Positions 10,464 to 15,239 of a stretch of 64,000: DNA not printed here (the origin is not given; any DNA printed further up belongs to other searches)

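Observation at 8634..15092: FAAL-ACP-C-A(Asn)-T-E initiation predicts an N-acyl-D-Asn cap, the classic prodrug motif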

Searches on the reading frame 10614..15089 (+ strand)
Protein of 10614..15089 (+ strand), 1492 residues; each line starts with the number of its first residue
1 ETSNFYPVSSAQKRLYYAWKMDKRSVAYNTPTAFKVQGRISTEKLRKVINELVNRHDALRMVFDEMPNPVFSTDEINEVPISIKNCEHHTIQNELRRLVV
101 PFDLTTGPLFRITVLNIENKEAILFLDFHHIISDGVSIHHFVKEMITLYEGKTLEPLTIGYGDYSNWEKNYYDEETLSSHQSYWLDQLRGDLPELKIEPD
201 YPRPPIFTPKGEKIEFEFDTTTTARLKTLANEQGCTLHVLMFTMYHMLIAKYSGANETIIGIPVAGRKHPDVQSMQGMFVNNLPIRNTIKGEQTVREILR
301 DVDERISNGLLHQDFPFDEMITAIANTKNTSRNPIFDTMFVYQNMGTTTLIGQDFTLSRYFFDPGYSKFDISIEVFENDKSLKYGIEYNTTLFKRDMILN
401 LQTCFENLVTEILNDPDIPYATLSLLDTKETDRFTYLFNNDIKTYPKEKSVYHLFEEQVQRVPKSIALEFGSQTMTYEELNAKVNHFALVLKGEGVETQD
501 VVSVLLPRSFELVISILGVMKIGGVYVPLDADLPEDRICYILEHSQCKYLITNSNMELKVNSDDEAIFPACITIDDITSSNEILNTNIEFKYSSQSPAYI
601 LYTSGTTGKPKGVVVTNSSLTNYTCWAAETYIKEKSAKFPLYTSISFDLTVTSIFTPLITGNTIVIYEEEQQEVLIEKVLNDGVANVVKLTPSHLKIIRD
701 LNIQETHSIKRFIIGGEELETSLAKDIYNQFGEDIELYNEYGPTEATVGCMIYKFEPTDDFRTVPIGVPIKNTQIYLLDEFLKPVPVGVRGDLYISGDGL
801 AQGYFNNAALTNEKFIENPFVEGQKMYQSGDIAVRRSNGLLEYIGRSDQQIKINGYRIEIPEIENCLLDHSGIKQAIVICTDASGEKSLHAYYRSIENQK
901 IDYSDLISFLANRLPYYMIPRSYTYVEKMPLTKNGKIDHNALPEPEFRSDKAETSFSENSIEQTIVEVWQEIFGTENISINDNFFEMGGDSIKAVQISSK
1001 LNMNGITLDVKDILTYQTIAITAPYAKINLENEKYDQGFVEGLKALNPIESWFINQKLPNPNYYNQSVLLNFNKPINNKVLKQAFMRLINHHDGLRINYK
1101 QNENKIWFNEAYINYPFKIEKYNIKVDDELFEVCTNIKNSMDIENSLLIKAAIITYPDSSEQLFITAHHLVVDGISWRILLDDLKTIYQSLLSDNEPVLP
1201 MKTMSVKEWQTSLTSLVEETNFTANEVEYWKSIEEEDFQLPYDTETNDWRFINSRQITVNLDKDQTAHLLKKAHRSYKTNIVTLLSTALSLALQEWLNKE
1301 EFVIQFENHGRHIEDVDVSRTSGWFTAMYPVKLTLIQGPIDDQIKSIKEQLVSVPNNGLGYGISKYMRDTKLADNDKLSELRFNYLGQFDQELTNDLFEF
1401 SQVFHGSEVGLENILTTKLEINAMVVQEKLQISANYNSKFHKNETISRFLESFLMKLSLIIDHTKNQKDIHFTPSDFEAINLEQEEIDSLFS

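Call 66: search_dna_similar(query=window:10614-15089:+, collection=plasmids, mode=protein, max_rows=25, max_evalue=1e-30)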
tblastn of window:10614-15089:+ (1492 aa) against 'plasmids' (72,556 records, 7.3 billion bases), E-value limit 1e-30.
In 7 record(s) the limit of 40 matching pieces per record was reached: places in those records are undercounted.
Records with a match: 1733; places in all: 8026; records where one place covers at least 80% of the query: 635.
Best place of each record, by identity: <60% 1733.
By first word of the organism name: Streptomyces 224; Bacillus 183; Salmonella 177; Rhizobium 167; Ralstonia 133; Burkholderia 67; Sinorhizobium 55; Phaeobacter 51; Pseudosulfitobacter 45; Clostridium 42; and 144 more.
By predicted mobility (MOB-suite, as given by PLSDB): non-mobilizable 948; conjugative 456; mobilizable 329.
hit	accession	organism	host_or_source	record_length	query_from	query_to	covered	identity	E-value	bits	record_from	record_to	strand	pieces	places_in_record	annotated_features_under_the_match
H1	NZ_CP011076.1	Brevibacillus laterosporus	Oryza sativa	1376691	6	1477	99%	36.1%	0e+0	990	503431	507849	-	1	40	none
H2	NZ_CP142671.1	Bacillus albus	cell culture,soil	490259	1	1490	100%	35.2%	0e+0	930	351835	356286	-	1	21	non-ribosomal peptide synthase/polyketide synthase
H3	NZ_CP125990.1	Bacillus cereus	cell culture,soil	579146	1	1490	100%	35.2%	0e+0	926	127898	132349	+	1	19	non-ribosomal peptide synthase/polyketide synthase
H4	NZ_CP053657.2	Bacillus cereus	culture,soil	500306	1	1490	100%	35.2%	0e+0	926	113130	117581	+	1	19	non-ribosomal peptide synthase/polyketide synthase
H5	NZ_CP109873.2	Bacillus cereus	pepper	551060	1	1490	100%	35.2%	0e+0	925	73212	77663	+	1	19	non-ribosomal peptide synthase/polyketide synthase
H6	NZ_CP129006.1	Bacillus cereus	cattle,Isolated from the spleen of ...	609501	1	1482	99%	35.3%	0e+0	914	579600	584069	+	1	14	non-ribosomal peptide synthetase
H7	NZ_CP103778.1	Bacillus toyonensis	cell culture,Commercial plant nursery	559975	1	1482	99%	35.3%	0e+0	915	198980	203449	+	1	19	non-ribosomal peptide synthetase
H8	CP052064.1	Bacillus thuringiensis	soil sample,soil sample from Harissa ...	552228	1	1482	99%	35.3%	0e+0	915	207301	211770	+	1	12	amino acid adenylation domain-containing protein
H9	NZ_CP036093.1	Bacillus toyonensis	cell culture,soil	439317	1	1482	99%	35.3%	0e+0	914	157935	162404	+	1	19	non-ribosomal peptide synthetase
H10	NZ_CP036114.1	Bacillus toyonensis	-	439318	1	1482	99%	35.3%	0e+0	914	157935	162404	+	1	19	non-ribosomal peptide synthetase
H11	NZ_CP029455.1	Bacillus cereus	Chives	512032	5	1483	99%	35.2%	0e+0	1084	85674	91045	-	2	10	non-ribosomal peptide synthetase | non-ribosomal peptide synthase/polyketide synthase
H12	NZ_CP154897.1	Bacillus amyloliquefaciens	-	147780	1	1491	100%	34.6%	0e+0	864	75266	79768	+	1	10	non-ribosomal peptide synthetase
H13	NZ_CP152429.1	Bacillus paramycoides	mixed culture,soil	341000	1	1482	99%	34.8%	0e+0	902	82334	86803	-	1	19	amino acid adenylation domain-containing protein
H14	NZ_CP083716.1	Bacillus velezensis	cell culture,Meju, fermented soybean ...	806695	1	1491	100%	34.4%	0e+0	873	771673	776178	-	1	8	bamB: bacillomycin D non-ribosomal peptide synthetase BamB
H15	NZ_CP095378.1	Bacillus cereus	cell cuture,Pond silt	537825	6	1491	100%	34.5%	0e+0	865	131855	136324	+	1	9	amino acid adenylation domain-containing protein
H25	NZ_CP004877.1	Bacillus thuringiensis serovar kurstaki str. HD-1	soil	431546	6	1491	100%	34.3%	0e+0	862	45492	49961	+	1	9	non-ribosomal peptide synthetase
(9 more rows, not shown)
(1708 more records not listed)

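Call 67: get_annotated_region(hit=H25, flank=14000)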
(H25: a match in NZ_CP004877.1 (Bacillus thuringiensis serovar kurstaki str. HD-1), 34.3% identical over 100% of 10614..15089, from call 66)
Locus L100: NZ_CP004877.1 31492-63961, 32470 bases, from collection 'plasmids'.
description: Bacillus thuringiensis serovar kurstaki str. HD-1 plasmid pBMB431, complete sequence
organism: Bacillus thuringiensis serovar kurstaki str. HD-1 (NCBI taxid 1261129)
taxonomy: Bacteria; Bacillota; Bacilli; Bacillales; Bacillaceae; Bacillus; Bacillus thuringiensis; Bacillus thuringiensis serovar kurstaki str. HD-1
host: -; source: soil; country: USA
typing (MOB-suite, as given by PLSDB): non-mobilizable; replicon rep_cluster_125,rep_cluster_1721; mating-pair formation MPF_T
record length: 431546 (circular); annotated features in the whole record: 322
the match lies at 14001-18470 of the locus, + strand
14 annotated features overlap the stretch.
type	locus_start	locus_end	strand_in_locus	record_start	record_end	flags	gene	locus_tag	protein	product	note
CDS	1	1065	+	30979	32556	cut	zmaJ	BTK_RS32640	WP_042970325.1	zwittermicin A synthase ZmaJ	-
CDS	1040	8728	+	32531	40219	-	-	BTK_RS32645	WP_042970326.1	hybrid non-ribosomal peptide synthetase/type I polyketide synthase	-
CDS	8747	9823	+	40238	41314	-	-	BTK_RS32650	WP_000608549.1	LLM class flavin-dependent oxidoreductase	-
CDS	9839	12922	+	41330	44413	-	-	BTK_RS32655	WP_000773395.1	cyclic peptide export ABC transporter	GO:0015833 - peptide transport [Evidence IEA]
CDS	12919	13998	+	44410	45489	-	-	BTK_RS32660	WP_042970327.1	HAD-IIIC family phosphatase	-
CDS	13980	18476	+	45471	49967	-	-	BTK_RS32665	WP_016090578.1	non-ribosomal peptide synthetase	-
CDS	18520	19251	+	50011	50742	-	-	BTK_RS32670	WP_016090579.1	alpha/beta fold hydrolase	-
CDS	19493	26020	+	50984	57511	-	-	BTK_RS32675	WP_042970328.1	non-ribosomal peptide synthetase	-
CDS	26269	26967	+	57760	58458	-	-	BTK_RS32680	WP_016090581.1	4'-phosphopantetheinyl transferase superfamily protein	-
CDS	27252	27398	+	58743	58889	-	-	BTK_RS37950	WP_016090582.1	hypothetical protein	-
CDS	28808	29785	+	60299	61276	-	sbnA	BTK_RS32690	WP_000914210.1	2,3-diaminopropionate biosynthesis protein SbnA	GO:0009058 - biosynthetic process [Evidence IEA]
CDS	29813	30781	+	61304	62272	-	sbnB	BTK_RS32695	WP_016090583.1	2,3-diaminopropionate biosynthesis protein SbnB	GO:0009058 - biosynthetic process [Evidence IEA]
CDS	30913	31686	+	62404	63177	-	-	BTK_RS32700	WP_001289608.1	ParB N-terminal domain-containing protein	-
CDS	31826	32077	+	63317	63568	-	-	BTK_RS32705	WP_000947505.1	DUF2164 family protein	-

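Call 69: search_protein_families(library=pfam, proteins=[L100:9839-12922:+], max_evalue=0.0001)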
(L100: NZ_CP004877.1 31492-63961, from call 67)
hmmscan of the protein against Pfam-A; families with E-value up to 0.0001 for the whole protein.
L100:9839-12922:+ (1027 aa): 4 families
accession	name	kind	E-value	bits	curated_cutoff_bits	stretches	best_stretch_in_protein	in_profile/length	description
PF00144.29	Beta-lactamase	-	1.1e-68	232.3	27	1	37-353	2-313/329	Beta-lactamase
PF00005.33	ABC_tran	-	2.3e-25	90.2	25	1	835-967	3-136/137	ABC transporter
PF02463.25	SMC_N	-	1.5e-06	28.2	40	0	912-1015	120-214/220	RecF/RecN/SMC N terminal domain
PF13304.12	AAA_21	-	4e-06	27.5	27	0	935-1000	233-300/304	AAA domain, putative AbiEii toxin, Type IV TA system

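Call 72: get_annotated_region(hit=H2, flank=12000)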
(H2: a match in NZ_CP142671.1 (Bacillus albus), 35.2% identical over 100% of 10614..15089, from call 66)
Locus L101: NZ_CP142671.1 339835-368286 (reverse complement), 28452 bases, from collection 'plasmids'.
description: Bacillus albus strain YK87 plasmid pBC1, complete sequence
organism: Bacillus albus (NCBI taxid 2026189)
taxonomy: Bacteria; Bacillota; Bacilli; Bacillales; Bacillaceae; Bacillus; Bacillus albus
host: -; source: cell culture,soil; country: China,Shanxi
typing (MOB-suite, as given by PLSDB): non-mobilizable; replicon rep_cluster_125; mating-pair formation MPF_T
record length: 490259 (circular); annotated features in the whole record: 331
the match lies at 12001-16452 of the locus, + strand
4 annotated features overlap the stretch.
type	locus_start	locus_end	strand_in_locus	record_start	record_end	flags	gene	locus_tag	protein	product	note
CDS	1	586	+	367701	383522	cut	-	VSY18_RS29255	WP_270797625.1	non-ribosomal peptide synthetase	-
CDS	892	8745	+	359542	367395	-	-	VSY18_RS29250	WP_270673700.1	non-ribosomal peptide synthetase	-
CDS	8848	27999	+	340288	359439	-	-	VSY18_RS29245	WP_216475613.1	non-ribosomal peptide synthase/polyketide synthase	GO:0008610 - lipid biosynthetic process [Evidence IEA]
CDS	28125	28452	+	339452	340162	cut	-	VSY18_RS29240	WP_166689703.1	response regulator transcription factor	GO:0000160 - phosphorelay signal transduction system [Evidence IEA]; GO:0006355 - regulation of DNA-templated ...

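Call 73: get_annotated_region(hit=H6, flank=12000)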
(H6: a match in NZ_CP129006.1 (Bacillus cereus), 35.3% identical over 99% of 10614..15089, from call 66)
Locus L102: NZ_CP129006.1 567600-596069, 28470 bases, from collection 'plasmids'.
description: Bacillus cereus strain lycx plasmid unnamed, complete sequence
organism: Bacillus cereus (NCBI taxid 1396)
taxonomy: Bacteria; Bacillota; Bacilli; Bacillales; Bacillaceae; Bacillus; Bacillus cereus
host: -; source: cattle,Isolated from the spleen of sudden death cattle; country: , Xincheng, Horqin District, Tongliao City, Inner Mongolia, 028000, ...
typing (MOB-suite, as given by PLSDB): non-mobilizable; replicon rep_cluster_125,rep_cluster_459; mating-pair formation MPF_T
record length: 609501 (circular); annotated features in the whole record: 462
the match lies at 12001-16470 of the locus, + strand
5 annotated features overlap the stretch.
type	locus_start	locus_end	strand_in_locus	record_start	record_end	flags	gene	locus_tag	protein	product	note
CDS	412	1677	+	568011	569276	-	-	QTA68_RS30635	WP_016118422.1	MFS transporter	GO:0055085 - transmembrane transport [Evidence IEA]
CDS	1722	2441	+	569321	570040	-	-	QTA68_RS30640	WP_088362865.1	4'-phosphopantetheinyl transferase superfamily protein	-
CDS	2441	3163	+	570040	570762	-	-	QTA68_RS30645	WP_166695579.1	thioesterase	GO:0009058 - biosynthetic process [Evidence IEA]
CDS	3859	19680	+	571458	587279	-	-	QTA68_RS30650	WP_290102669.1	non-ribosomal peptide synthetase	-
CDS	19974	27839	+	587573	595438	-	-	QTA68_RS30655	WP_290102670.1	non-ribosomal peptide synthetase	-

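Call 74: get_annotated_region(hit=H1, flank=12000)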
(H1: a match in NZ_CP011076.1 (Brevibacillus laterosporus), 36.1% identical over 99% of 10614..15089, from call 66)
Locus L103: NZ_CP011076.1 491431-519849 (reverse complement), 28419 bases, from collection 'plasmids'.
description: Brevibacillus laterosporus strain B9 plasmid unnamed2, complete sequence
organism: Brevibacillus laterosporus (NCBI taxid 1465)
taxonomy: Bacteria; Bacillota; Bacilli; Bacillales; Paenibacillaceae; Brevibacillus; Brevibacillus laterosporus
host: -; source: Oryza sativa; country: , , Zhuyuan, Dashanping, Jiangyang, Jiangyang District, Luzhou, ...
typing (MOB-suite, as given by PLSDB): non-mobilizable
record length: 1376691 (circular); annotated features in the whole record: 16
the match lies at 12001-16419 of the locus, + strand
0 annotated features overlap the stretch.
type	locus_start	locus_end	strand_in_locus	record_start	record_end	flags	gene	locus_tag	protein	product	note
